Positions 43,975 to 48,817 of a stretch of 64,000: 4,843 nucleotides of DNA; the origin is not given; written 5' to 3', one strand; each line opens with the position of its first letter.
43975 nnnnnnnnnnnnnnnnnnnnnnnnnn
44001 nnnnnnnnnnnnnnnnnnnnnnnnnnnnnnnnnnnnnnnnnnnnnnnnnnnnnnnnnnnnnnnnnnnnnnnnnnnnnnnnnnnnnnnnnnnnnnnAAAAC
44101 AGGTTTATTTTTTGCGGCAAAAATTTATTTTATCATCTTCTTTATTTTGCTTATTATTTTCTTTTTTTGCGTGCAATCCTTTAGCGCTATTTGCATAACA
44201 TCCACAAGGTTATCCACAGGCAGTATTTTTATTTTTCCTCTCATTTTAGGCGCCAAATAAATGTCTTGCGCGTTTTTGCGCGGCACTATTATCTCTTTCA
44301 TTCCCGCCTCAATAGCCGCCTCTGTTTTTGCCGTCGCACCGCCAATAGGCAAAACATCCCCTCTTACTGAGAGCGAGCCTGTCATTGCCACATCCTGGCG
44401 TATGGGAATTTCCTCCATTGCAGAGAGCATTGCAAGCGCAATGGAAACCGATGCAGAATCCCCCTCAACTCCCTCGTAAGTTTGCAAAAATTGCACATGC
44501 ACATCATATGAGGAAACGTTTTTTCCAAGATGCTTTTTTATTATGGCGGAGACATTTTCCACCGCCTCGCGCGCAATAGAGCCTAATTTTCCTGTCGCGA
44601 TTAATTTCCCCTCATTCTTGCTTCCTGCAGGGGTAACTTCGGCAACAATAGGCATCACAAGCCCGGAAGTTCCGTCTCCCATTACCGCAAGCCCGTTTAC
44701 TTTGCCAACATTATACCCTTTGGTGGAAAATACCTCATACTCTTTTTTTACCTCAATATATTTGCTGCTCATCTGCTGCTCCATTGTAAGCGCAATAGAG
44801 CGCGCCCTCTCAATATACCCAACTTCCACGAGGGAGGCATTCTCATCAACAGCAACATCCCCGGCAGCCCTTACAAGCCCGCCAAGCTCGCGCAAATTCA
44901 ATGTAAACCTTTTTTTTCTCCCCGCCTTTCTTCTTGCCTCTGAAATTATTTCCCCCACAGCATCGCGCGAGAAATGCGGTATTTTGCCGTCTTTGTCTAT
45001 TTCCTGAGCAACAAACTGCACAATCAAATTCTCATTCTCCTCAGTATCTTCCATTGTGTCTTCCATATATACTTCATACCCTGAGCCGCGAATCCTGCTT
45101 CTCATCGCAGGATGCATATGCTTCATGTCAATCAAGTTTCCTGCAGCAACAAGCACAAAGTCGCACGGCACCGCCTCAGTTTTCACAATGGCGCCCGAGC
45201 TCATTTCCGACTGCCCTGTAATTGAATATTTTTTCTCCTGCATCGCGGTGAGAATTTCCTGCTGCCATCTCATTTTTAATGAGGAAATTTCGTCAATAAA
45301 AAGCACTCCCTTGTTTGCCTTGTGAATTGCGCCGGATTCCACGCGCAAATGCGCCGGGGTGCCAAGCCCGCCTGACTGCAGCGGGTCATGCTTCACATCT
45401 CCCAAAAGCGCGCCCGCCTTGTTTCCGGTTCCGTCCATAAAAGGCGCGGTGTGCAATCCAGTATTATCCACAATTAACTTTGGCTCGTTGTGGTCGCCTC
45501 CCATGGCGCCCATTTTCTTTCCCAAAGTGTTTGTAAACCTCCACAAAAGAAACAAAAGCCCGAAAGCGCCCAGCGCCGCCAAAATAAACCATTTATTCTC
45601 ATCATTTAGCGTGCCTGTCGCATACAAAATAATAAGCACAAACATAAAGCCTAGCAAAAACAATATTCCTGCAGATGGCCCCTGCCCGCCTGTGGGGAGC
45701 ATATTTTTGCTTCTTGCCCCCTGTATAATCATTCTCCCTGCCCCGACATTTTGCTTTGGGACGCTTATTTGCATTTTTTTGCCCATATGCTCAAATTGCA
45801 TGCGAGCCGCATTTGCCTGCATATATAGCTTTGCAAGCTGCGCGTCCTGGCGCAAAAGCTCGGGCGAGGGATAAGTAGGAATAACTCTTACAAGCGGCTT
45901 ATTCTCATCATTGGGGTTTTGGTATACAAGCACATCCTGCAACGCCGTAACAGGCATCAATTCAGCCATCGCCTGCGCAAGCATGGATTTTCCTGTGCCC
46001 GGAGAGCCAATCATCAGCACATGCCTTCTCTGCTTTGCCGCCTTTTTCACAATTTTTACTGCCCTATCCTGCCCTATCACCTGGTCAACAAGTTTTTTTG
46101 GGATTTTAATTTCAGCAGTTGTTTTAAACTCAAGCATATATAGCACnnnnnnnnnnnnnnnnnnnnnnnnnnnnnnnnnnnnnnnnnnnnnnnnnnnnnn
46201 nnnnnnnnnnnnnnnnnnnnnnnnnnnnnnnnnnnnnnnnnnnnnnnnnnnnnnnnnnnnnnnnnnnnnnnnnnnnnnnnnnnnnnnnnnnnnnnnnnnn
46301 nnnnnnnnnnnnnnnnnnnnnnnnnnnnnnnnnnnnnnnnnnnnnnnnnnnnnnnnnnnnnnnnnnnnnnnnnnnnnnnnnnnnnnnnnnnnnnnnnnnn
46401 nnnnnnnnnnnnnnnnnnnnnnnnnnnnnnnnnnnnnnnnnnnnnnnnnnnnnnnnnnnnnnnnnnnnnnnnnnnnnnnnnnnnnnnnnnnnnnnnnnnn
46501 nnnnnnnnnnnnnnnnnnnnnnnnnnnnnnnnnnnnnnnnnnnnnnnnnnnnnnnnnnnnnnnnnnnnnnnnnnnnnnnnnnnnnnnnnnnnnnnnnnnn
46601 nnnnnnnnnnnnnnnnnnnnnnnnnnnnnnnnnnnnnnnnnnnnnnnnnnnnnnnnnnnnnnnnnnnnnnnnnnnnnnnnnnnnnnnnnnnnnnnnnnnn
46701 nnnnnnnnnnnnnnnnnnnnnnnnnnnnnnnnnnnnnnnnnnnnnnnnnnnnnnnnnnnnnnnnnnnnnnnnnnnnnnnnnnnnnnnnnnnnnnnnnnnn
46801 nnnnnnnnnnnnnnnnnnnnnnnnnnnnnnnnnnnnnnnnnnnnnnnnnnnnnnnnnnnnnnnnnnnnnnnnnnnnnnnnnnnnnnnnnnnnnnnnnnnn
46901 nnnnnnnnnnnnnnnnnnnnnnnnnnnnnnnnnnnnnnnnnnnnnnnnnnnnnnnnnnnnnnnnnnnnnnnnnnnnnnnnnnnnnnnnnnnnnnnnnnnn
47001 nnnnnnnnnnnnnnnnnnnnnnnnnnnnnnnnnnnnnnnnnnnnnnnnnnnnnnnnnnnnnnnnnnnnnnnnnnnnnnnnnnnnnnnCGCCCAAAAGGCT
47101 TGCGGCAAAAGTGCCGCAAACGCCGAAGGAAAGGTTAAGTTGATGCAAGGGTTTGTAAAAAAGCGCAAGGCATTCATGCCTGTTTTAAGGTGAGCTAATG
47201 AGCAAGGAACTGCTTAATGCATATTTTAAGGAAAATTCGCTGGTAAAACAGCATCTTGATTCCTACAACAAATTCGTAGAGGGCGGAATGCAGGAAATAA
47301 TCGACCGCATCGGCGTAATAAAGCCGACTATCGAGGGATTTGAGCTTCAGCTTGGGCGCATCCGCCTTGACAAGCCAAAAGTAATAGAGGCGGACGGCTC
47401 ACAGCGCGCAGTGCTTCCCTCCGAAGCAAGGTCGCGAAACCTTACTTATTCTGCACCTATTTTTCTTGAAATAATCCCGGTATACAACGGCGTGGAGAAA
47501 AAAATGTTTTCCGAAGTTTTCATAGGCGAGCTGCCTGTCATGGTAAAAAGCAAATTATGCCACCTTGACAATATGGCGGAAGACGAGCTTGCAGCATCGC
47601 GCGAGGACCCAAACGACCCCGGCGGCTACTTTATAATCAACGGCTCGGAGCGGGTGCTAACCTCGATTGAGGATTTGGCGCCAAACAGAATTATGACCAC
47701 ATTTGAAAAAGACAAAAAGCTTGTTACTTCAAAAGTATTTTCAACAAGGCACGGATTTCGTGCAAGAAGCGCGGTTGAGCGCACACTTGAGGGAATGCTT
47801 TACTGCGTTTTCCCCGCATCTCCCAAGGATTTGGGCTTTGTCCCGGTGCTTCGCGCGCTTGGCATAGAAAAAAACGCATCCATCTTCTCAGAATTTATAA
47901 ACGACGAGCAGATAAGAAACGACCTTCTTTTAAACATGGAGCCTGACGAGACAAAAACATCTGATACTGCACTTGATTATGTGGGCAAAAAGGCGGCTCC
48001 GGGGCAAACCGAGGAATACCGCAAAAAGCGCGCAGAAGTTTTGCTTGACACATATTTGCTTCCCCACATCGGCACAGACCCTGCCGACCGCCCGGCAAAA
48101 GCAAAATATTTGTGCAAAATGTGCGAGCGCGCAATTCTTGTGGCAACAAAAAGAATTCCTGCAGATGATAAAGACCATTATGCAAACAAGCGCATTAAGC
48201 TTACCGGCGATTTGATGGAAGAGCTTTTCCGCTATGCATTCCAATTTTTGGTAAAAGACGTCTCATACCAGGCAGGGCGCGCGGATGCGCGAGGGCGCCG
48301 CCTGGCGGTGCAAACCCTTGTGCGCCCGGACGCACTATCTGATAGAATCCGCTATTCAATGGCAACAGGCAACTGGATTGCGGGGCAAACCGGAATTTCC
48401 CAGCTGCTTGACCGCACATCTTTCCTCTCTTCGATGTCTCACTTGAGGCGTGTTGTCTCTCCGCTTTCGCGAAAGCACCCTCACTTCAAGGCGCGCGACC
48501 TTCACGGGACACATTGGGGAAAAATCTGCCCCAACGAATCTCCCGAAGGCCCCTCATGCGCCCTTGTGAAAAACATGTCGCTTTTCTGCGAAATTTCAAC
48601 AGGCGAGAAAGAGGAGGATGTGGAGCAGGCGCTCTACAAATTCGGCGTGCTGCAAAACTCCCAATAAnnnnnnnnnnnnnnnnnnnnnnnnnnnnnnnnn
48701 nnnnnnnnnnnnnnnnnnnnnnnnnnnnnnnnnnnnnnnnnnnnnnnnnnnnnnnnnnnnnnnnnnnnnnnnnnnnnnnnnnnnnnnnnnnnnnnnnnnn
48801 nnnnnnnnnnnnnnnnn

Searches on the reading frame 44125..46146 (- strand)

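Call 88: search_protein_families(library=pfam, proteins=[window:44125-46146:-], max_evalue=0.00001)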
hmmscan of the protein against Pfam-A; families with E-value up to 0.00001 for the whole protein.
window:44125-46146:- (673 aa): 9 families
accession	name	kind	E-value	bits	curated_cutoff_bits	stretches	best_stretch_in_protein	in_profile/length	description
PF05362.19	Lon_C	-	1.2e-30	107.1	21.1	1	462-656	9-204/205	Lon protease (S16) C-terminal proteolytic domain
PF01078.27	Mg_chelatase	-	6.8e-16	58.7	20.3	1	21-73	3-55/207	Magnesium chelatase, subunit ChlI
PF00158.32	Sigma54_activat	-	1.9e-14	54.2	20.2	1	270-315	85-130/168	Sigma-54 interaction domain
PF07728.20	AAA_5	-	8.5e-11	42.5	22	0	42-65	1-24/139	AAA domain (dynein-related subfamily)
PF13541.12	ChlI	-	2.7e-09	37.4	27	1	518-625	15-121/121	Subunit ChlI of Mg-chelatase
PF00493.29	MCM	-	2.8e-09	36.9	23.3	0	234-310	84-153/224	MCM P-loop domain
PF00004.35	AAA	-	7.1e-08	33.4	21.2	0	43-65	1-23/131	ATPase family associated with various cellular activities (AAA)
PF05496.18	RuvB_N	-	5.1e-07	30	27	0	20-66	6-59/159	Holliday junction DNA helicase RuvB P-loop domain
PF20436.4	LonB_AAA-LID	-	1.1e-06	29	22.4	1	391-448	1-58/65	Archaeal LonB, AAA+ ATPase LID domain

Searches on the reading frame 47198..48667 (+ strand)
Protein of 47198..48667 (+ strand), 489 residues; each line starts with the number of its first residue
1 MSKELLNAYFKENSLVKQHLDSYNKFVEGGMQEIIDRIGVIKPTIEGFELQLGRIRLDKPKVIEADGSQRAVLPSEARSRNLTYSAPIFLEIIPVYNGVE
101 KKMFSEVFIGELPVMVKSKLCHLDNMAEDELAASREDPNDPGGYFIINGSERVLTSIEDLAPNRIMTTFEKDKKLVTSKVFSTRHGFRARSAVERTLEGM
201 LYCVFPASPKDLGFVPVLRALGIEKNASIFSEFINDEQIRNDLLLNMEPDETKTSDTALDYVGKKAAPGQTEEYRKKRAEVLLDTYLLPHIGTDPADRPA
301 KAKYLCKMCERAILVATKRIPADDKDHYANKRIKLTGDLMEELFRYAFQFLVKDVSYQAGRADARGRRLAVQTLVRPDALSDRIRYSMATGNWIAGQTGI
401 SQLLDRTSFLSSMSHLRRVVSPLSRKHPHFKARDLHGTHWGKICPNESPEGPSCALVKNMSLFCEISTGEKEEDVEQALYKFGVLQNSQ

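Call 88: search_protein_families(library=pfam, proteins=[window:47198-48667:+], max_evalue=0.00001)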
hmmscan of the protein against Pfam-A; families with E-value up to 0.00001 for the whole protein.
window:47198-48667:+ (489 aa): 3 families
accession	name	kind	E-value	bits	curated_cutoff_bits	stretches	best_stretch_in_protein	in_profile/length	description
PF04563.20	RNA_pol_Rpb2_1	-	2.1e-53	181.4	28.2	1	15-379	2-200/203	RNA polymerase beta subunit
PF04565.21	RNA_pol_Rpb2_3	-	2.1e-23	82.7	21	1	402-466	1-68/68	RNA polymerase Rpb2, domain 3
PF04561.19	RNA_pol_Rpb2_2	-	3.6e-21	76.2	21.7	1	162-334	2-190/190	RNA polymerase Rpb2, domain 2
